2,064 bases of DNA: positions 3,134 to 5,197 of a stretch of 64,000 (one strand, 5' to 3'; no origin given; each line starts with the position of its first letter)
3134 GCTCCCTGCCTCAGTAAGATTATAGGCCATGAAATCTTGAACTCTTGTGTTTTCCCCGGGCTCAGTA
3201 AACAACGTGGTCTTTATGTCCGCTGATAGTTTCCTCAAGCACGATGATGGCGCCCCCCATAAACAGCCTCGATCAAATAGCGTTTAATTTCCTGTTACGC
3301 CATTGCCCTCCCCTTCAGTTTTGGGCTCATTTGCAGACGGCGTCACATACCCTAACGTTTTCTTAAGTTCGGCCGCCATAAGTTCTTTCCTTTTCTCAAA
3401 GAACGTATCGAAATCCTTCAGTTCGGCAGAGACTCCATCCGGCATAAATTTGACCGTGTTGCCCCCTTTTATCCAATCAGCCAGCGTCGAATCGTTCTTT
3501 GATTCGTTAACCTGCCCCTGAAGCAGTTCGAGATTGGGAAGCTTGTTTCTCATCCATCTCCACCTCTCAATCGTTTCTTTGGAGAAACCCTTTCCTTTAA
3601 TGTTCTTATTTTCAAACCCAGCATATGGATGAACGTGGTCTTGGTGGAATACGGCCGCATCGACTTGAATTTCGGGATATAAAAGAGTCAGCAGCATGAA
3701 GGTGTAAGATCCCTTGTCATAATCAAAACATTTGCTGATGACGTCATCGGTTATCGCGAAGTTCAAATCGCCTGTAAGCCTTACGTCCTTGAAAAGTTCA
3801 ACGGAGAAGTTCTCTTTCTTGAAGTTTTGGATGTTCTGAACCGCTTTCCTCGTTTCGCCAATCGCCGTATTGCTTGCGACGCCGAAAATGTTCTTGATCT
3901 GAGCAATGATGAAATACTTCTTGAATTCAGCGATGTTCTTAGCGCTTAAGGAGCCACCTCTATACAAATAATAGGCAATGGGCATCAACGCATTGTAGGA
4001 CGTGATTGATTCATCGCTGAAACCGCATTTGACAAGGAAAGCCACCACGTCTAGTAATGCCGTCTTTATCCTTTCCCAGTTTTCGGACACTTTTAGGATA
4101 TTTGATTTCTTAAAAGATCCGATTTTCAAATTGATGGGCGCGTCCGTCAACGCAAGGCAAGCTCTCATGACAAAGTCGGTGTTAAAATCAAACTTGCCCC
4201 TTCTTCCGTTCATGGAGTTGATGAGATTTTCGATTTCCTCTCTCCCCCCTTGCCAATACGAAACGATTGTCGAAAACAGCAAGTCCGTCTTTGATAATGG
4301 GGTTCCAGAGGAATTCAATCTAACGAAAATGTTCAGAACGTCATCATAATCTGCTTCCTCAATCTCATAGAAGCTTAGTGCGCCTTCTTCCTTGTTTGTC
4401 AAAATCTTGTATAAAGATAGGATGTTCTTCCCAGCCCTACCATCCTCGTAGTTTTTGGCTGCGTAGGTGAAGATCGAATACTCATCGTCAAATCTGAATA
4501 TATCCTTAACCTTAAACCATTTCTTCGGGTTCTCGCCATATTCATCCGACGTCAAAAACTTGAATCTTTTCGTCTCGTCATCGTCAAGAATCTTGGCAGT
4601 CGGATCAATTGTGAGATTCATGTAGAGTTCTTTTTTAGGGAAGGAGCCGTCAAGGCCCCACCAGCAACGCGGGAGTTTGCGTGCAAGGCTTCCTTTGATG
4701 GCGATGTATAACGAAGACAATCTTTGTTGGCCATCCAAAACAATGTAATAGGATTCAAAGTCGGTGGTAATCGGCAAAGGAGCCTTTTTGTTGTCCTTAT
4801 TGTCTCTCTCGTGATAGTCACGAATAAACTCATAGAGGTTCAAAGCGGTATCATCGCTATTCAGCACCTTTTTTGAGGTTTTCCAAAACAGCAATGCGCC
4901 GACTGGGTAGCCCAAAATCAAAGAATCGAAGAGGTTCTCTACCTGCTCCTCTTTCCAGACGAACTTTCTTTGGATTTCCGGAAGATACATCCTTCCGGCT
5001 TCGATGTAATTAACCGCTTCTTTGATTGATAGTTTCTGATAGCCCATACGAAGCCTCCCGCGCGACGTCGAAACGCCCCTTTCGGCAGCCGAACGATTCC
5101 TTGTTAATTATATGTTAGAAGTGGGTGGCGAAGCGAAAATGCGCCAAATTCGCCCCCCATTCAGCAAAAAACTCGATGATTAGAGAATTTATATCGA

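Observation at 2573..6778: Defence islet: a GmrSD-type DUF262/DUF1524 nuclease sandwiched between two paralogous HEPN-like proteins, with a third nearby, inserted into a glycan locus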

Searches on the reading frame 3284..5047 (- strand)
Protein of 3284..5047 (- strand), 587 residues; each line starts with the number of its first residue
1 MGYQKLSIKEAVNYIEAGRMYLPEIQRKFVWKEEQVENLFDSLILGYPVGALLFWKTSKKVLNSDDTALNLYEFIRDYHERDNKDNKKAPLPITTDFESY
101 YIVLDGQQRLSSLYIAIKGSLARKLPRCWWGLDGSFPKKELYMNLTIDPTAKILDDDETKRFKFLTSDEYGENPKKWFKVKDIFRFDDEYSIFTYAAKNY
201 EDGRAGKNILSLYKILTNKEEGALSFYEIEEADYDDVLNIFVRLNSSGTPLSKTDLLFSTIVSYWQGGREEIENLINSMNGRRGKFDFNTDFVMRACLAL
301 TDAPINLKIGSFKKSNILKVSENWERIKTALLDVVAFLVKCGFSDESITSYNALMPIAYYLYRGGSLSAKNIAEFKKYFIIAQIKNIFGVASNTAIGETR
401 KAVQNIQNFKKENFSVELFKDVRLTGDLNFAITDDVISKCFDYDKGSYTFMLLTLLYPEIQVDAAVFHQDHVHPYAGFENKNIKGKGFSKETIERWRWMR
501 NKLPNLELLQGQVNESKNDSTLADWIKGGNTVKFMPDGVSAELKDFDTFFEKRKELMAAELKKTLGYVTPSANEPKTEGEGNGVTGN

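Call 3: search_protein_families(library=pfam, proteins=[window:3284-5047:-], max_evalue=1)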
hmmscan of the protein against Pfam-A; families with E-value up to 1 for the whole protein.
window:3284-5047:- (587 aa): 3 families
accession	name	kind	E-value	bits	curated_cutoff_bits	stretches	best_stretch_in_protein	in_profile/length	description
PF03235.19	GmrSD_N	-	1.6e-33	116.9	33.2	1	9-260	2-197/199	GmrSD restriction endonuclease, N-terminal domain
PF11434.14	CHIPS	-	0.012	15.8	25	1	369-414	23-68/91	Chemotaxis-inhibiting protein CHIPS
PF07510.16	GmrSD_C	-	0.045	14.1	23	1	469-558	51-136/138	GmrSD restriction endonucleases, C-terminal domain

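Call 4: search_protein_families(library=padloc, proteins=[window:3284-5047:-], max_evalue=1)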
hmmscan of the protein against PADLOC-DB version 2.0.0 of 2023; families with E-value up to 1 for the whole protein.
window:3284-5047:- (587 aa): 19 families
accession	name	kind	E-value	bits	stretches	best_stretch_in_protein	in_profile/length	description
PDLC04151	HEC-05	-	8.5e-167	554.5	1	1-566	20-594/600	-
PDLC04150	HEC-05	-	3.8e-103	344.3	1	4-565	5-581/583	-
PDLC04152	HEC-05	-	2.8e-75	251.9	1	5-528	6-515/566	-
PDLC04153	HEC-05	-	4.7e-38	128.8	2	3-182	4-171/621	-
PDLC04709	PDC-M55C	-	8e-27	92.1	1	9-418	18-397/554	-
PDLC03877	NsnA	-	3.4e-11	41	2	4-57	49-104/385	-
PDLC04154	HEC-06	-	3.5e-07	27.3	2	198-268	180-247/569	-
PDLC02693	Orf5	-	1e-06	26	1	99-257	62-207/543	Orf5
PDLC04155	HEC-06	-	5.1e-06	23.3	2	12-43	13-44/562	-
PDLC02695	Orf5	-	8.5e-06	22.4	2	98-118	76-96/601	Orf5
PDLC02687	Orf5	-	9.6e-06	22.6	1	204-263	181-236/543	Orf5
PDLC02792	SspE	-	2.2e-05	21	2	20-47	24-51/771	SspE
PDLC04157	HEC-06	-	2.6e-05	21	1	9-43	12-46/558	-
PDLC02789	SspE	-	0.00028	17.6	1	20-115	20-102/749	SspE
PDLC02691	Orf5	-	0.0005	16.8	1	224-278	212-266/579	Orf5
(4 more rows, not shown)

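Call 5: search_protein_families(library=ncbifam, proteins=[window:3284-5047:-], max_evalue=1)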
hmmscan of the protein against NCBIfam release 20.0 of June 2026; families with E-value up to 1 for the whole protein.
window:3284-5047:- (587 aa): 2 families
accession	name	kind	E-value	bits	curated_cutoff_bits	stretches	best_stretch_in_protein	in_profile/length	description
NF009591.0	PRK13032.1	equivalog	0.027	14.1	303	1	368-414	80-126/149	chemotaxis-inhibiting protein CHIPS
NF009940.0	PRK13403.1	equivalog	0.047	12.5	406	1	2-47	59-104/335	ketol-acid reductoisomerase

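Call 10: find_encoding_contigs(protein=window:3284-5047:-, flank=8000, max_places=10)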
Protein window:3284-5047:- (587 aa): 1 contig read that carries it; 1 place shown.
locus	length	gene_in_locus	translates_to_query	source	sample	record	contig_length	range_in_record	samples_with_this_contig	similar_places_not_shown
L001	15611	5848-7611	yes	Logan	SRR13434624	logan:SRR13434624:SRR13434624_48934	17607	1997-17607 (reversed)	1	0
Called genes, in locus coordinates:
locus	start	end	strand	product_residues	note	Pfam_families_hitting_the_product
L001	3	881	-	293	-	?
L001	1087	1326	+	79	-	-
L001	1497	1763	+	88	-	-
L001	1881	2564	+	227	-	-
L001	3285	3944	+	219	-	PF00665:rve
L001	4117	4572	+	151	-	-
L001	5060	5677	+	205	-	PF18736:pEK499_p136 (weak)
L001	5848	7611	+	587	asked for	PF03235:GmrSD_N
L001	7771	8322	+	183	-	-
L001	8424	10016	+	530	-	PF01943:Polysacc_synt, PF13440:Polysacc_synt_3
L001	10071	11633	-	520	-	-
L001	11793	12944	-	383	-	PF08011:PDDEXK_9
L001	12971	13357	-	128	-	PF09820:AAA-ATPase_like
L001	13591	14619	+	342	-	PF01370:Epimerase, PF02719:Polysacc_synt_2, PF04321:RmlD_sub_bind, PF05368:NmrA, PF01073:3Beta_HSD, PF13460:NAD_binding_10, PF16363:GDP_Man_Dehyd, PF08485:Polysacc_syn_2C, +3 more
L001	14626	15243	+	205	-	PF02397:Bac_transf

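Call 11: search_protein_families(library=phrogs, proteins=[window:3284-5047:-], max_evalue=1)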
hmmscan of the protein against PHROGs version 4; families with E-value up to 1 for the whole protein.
window:3284-5047:- (587 aa): 5 families
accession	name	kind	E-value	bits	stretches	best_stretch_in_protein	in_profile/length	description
phrog_17051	-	unknown function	8.5e-109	366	1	5-564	6-581/584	-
phrog_1583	-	unknown function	3.4e-14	53.4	1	6-257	21-169/417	-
phrog_2598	-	unknown function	1.5e-13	51.6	1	6-254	32-172/352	-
phrog_21165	-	unknown function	0.00063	19.8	1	22-263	24-240/567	-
phrog_7039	-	moron, auxiliary metabolic gene and host takeover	0.058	14.1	1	368-414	80-126/149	chemotaxis inhibition protein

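Call 24: search_solved_structures(query=window:3284-5047:-, max_evalue=0.001, show_alignments=1)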
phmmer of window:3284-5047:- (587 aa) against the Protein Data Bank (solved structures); distinct sequences matched with E-value up to 0.001: 1.
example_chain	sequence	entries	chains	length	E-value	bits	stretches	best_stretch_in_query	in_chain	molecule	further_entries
7p9k_A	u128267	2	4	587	5.7e-75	256.5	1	15-527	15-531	DUF262 domain-containing protein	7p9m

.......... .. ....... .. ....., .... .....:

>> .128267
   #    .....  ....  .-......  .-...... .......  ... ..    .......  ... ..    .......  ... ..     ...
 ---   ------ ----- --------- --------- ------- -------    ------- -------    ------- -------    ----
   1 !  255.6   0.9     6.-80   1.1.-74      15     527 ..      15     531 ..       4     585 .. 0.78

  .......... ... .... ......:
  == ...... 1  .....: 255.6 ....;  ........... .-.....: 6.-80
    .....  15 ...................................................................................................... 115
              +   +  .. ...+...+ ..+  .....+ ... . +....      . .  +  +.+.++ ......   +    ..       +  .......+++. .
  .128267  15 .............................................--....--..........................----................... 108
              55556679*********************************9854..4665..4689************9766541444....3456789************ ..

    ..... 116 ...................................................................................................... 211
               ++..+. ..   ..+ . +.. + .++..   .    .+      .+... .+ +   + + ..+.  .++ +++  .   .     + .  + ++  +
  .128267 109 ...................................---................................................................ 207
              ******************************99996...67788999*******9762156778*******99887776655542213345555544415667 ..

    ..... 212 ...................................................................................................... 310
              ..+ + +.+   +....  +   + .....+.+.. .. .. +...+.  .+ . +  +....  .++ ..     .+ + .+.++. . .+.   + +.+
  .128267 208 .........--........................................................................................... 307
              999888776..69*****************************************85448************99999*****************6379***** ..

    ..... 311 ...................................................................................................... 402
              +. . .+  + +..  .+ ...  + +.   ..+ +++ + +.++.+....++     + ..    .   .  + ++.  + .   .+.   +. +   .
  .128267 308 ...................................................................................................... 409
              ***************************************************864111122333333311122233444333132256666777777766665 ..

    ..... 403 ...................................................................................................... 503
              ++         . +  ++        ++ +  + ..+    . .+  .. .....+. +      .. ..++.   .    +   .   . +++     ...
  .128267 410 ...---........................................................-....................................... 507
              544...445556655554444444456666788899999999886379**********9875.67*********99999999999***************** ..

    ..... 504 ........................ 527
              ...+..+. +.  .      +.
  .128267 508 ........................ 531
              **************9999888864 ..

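Call 39: search_protein_representatives(protein=window:3284-5047:-)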
Query: 587 residues. Proteins with E-value up to 0.001 (for the whole library): 6765; up to 1e-10: 2027; up to 1e-30: 723. The best 150 are listed.
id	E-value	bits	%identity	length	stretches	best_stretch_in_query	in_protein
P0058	1.1e-278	942.3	71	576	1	1-573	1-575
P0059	3.2e-153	528.1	47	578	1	1-567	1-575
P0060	9.6e-149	513.4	47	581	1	3-566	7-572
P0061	1.1e-145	503.3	42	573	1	1-562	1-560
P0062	8.9e-142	490.4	44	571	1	1-565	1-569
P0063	9.3e-140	483.7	44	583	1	1-568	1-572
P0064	7.1e-137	474.2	44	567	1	1-559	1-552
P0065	8.4e-133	460.7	46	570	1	4-561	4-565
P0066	5.1e-131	454.9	41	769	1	3-565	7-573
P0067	1.1e-124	434.0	43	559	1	4-564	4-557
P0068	4.3e-123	428.7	42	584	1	3-565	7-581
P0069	1.9e-120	419.9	42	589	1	3-565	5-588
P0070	1.3e-119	417.2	39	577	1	1-561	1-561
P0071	3.2e-119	415.9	41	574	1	3-565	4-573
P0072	1.5e-116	407.0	41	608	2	156-564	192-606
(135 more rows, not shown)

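Call 47: find_related_loci(query=A3, collection=genome_contigs, flank=5000)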
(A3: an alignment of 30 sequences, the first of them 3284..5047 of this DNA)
Query A3 (587 aa) in genome_contigs; peptide patterns used: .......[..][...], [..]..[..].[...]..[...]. (x = any residue, [..] = any of these).
600 stretches matched a pattern (row limit reached: there are more); 369 encode a relative of the query (tblastn E <= 1e-3); the best 80 are kept; 80 distinct loci.
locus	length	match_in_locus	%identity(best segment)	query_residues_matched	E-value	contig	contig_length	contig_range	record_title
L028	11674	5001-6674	48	1-565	7e-163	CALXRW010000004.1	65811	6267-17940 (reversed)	MAG: uncultured Clostridia bacterium isolate BRZ_BL__bin74 genome assembly, contig: BRZ_BL__NODE_529_length_65811_cov_6.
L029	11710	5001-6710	45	1-565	7e-158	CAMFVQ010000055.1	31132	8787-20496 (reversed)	MAG: uncultured Clostridia bacterium isolate SRR12203225_bin.2_metaWRAP_v1.3_MAG genome assembly, contig: ERZ10551856.23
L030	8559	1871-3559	42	3-566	1e-135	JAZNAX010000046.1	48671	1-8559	MAG: Christensenellaceae bacterium isolate T1900044744_TS20190210.MAGScoT_cleanbin_000015 SGB_2100_k141_1950533, whole g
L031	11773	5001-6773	37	1-565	2e-121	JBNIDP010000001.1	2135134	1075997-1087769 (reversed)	MAG: Candidatus Bathyarchaeia archaeon isolate Bathy6-F86_MillB Bathy86_contig1, whole genome shotgun sequence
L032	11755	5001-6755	36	1-575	3e-117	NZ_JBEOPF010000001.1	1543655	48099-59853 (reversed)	Psychrobacter sp. CAL346-MNA-CIBAN-0220 contig0001, whole genome shotgun sequence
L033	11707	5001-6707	36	1-561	2e-116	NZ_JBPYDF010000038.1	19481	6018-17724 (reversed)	Psychrobacter sp. 1Y1 NODE_38_length_19481_cov_1485.727118, whole genome shotgun sequence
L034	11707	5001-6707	37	1-561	3e-116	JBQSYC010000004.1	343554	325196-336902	Psychrobacter sp. AOP22-C1-C5 AOP22-C1-C5_4, whole genome shotgun sequence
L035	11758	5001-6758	37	1-565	5e-115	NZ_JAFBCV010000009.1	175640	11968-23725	Shouchella xiaoxiensis strain DSM 21943 Ga0454017_09, whole genome shotgun sequence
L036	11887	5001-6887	34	1-581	3e-108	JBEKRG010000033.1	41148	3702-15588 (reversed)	MAG: Terracidiphilus sp. isolate SPRUCE 505 SPRUCE_505_33, whole genome shotgun sequence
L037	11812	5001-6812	35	1-565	3e-107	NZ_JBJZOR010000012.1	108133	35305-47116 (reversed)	Acinetobacter sp. TY2 NODE_12_length_108133_cov_152.022821, whole genome shotgun sequence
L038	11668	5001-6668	34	2-566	2e-96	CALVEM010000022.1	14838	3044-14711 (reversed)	MAG: Candidatus Gastranaerophilales bacterium isolate BRZ_FE__bin32 genome assembly, contig: BRZ_FE__NODE_4986_length_14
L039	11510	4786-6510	37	1-565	2e-95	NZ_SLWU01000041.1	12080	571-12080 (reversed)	Caldanaerobacter subterraneus strain DSM 13054 Ga0310466_141, whole genome shotgun sequence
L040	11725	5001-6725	36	1-565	4e-94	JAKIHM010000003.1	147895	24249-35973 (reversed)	Thermovorax subterraneus strain DSM 21563 Scaffold3_1, whole genome shotgun sequence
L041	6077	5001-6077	45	1-360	3e-92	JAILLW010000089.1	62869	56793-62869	MAG: Lachnospiraceae bacterium isolate RUI238 k141_8079640_flag=1_multi=10.9982_len=62869, whole genome shotgun sequence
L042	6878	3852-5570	33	1-566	2e-89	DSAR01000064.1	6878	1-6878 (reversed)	MAG TPA_asm: Chloroflexota bacterium isolate SpSt-1153 Ga0129302_1007096, whole genome shotgun sequence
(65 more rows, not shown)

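Call 50: find_encoding_contigs(protein=P0058, flank=6000, max_places=6)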
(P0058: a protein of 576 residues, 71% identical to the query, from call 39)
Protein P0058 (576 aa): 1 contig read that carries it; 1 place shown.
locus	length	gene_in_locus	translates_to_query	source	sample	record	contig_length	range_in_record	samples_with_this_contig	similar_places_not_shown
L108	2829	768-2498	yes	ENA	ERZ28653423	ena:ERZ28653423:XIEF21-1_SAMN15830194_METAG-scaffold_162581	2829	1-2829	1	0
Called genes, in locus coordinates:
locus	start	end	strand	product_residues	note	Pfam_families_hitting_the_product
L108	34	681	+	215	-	PF00227:Proteasome (weak)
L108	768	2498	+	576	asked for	PF03235:GmrSD_N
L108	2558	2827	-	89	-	?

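Call 60: search_protein_families(library=pfam, alignment_id=A4, max_evalue=0.001)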
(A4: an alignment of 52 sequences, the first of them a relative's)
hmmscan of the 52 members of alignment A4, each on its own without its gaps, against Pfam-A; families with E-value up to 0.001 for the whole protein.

A. member 1, L028:4335-4931:+ (199 aa): 8 families
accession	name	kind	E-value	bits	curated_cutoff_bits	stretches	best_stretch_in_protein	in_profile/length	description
PF12836.13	HHH_3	-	1.4e-23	83.1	27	1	137-197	4-64/65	Helix-hairpin-helix motif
PF10531.15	SLBB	-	2.4e-15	56.6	27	1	58-110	3-54/55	SLBB domain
PF00633.29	HHH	-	2e-11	43.5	24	1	139-166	3-30/30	Helix-hairpin-helix motif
PF22461.2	SLBB_2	-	2.2e-07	31.3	27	1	58-106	4-50/79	SLBB domain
PF14520.12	HHH_5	-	8.4e-07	29.8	27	1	148-195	3-53/57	Helix-hairpin-helix domain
PF12826.13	HHH_2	-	3.7e-05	24.2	27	0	140-169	28-57/64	Helix-hairpin-helix motif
PF14716.13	HHH_8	-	0.0001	23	30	0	146-168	47-69/73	Helix-hairpin-helix domain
PF03934.19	T2SSK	-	0.00029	21.6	24.2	1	139-188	1-50/63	Type II secretion system (T2SS), protein K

B. families by the number of members that match (of 52 scanned): 61 families (the first 25 are shown)
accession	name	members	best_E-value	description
PF01168.26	Ala_racemase_N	2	3.9e-64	Alanine racemase, N-terminal domain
PF01420.25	Methylase_S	2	2.4e-20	Type I restriction modification DNA specificity domain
PF12728.13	HTH_17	2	6.9e-06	Helix-turn-helix domain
PF03747.19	ADP_ribosyl_GH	1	7.2e-64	ADP-ribosylglycohydrolase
PF03486.20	HI0933_like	1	8.8e-59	HI0933-like protein Rossmann domain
PF13811.11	DUF4186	1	5.5e-53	Domain of unknown function (DUF4186)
PF05857.17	TraX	1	9.1e-51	TraX protein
PF00842.27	Ala_racemase_C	1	2.7e-46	Alanine racemase, C-terminal domain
PF04982.19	TM_HPP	1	1.7e-45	HPP, transmembrane region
PF22780.1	HI0933_like_1st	1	3.7e-43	HI0933-like protein barrel and H2TH domain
PF04002.20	RadC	1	1.2e-41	RadC-like JAB domain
PF08238.18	Sel1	1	3e-34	Sel1 repeat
PF00903.31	Glyoxalase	1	9.6e-26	Glyoxalase/Bleomycin resistance protein/Dioxygenase superfamily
PF02775.26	TPP_enzyme_C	1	1.4e-25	Thiamine pyrophosphate enzyme, C-terminal TPP binding domain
PF00571.33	CBS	1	6.8e-24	CBS domain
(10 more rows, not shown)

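Call 72: search_protein_families(library=padloc, proteins=[L108:34-681:+], max_evalue=0.001)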
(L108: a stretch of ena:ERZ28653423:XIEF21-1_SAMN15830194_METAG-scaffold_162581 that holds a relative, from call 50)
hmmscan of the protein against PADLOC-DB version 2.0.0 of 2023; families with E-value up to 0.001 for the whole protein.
L108:34-681:+ (215 aa): 0 families
